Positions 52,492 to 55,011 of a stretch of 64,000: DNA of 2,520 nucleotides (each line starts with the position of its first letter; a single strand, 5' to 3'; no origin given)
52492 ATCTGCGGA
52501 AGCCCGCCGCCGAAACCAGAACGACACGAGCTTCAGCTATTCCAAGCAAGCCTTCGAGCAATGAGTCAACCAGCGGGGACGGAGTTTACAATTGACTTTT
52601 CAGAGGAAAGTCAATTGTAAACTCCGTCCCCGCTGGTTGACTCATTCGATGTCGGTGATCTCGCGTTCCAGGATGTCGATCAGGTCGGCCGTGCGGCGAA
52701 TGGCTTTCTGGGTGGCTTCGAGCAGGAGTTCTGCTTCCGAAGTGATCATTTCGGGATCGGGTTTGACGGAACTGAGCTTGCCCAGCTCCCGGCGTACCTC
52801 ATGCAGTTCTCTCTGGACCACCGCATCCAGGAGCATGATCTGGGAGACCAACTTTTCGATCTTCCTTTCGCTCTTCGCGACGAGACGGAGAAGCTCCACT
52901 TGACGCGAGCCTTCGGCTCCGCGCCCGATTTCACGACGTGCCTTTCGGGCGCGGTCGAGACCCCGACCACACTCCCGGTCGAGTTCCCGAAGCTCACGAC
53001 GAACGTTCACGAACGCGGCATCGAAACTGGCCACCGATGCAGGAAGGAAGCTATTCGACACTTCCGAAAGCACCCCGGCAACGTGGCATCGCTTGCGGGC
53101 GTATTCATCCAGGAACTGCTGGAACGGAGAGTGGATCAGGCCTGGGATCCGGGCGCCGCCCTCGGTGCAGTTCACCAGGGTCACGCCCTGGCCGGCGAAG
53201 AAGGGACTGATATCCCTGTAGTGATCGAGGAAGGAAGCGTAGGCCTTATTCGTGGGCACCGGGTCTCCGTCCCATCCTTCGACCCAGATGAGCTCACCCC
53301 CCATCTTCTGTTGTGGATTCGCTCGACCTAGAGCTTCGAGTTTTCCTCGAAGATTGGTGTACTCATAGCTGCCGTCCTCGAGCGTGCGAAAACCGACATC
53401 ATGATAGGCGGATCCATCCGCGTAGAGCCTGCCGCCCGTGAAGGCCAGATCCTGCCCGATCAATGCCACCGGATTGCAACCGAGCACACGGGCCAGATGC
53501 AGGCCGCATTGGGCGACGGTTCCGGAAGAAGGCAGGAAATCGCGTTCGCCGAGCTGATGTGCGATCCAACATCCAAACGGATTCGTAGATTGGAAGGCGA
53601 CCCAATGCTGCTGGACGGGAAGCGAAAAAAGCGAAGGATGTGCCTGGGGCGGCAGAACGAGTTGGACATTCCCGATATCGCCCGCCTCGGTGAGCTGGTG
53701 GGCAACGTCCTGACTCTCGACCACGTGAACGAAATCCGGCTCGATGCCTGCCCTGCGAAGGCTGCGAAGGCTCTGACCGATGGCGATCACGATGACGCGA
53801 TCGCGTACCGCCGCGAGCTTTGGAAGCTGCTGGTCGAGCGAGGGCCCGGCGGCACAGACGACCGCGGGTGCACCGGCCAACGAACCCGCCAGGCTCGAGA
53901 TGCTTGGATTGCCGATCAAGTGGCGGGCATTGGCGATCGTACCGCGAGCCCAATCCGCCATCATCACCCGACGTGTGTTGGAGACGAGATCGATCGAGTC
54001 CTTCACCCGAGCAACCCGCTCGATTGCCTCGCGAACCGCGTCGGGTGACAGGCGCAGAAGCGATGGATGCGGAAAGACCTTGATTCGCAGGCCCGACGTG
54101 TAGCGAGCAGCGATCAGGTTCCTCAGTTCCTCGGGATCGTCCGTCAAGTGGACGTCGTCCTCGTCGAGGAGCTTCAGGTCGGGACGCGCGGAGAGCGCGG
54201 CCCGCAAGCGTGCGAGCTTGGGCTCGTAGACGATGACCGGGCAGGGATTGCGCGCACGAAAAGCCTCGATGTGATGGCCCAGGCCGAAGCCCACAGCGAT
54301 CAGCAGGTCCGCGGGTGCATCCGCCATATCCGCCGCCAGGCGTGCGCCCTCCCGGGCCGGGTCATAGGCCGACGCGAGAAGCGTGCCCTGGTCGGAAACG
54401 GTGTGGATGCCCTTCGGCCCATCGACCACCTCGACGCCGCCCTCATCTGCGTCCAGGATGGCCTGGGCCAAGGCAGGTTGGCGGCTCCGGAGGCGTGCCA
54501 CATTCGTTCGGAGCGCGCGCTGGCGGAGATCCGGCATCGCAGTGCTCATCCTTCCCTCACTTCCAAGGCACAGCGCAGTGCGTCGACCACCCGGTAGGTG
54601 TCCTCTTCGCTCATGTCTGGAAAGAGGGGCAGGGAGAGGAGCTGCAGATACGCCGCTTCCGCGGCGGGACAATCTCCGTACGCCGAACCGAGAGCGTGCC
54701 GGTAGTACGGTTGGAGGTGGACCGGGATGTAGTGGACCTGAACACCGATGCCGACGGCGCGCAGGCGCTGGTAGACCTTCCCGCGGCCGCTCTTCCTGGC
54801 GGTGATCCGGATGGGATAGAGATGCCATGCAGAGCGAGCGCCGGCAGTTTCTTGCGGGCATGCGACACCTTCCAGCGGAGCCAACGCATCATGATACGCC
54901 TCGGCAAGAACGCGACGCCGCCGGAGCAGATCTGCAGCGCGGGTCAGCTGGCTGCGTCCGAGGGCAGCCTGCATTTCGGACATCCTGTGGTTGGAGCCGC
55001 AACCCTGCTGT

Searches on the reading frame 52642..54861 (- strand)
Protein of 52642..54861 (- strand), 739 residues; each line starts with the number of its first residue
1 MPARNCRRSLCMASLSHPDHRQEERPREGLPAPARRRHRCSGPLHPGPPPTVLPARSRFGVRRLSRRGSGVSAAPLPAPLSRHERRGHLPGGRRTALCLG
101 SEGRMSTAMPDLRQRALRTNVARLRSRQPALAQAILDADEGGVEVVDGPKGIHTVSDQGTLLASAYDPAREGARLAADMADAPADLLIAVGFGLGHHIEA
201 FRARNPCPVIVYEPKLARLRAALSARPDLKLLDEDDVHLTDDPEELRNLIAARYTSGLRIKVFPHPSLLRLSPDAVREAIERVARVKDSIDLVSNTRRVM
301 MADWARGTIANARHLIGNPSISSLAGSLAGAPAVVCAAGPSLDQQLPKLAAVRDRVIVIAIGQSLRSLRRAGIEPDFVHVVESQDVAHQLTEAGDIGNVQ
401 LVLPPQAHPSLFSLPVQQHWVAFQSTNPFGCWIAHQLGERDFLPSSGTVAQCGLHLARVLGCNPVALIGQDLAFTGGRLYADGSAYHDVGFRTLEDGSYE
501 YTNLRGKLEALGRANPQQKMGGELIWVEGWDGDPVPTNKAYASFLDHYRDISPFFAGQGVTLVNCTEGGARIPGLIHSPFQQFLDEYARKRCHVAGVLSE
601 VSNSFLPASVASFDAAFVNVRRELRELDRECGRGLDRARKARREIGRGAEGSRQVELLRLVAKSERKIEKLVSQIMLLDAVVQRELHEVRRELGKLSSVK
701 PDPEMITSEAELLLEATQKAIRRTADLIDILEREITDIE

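Call 54: search_protein_families(library=pfam, proteins=[window:52642-54861:-], max_evalue=0.001)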
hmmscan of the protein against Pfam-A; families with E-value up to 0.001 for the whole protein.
window:52642-54861:- (739 aa): 1 family
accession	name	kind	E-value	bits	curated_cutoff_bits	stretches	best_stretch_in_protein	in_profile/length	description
PF01973.23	MptE-like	-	4.3e-32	111.7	34.6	1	309-476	4-170/171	6-hydroxymethylpterin diphosphokinase MptE-like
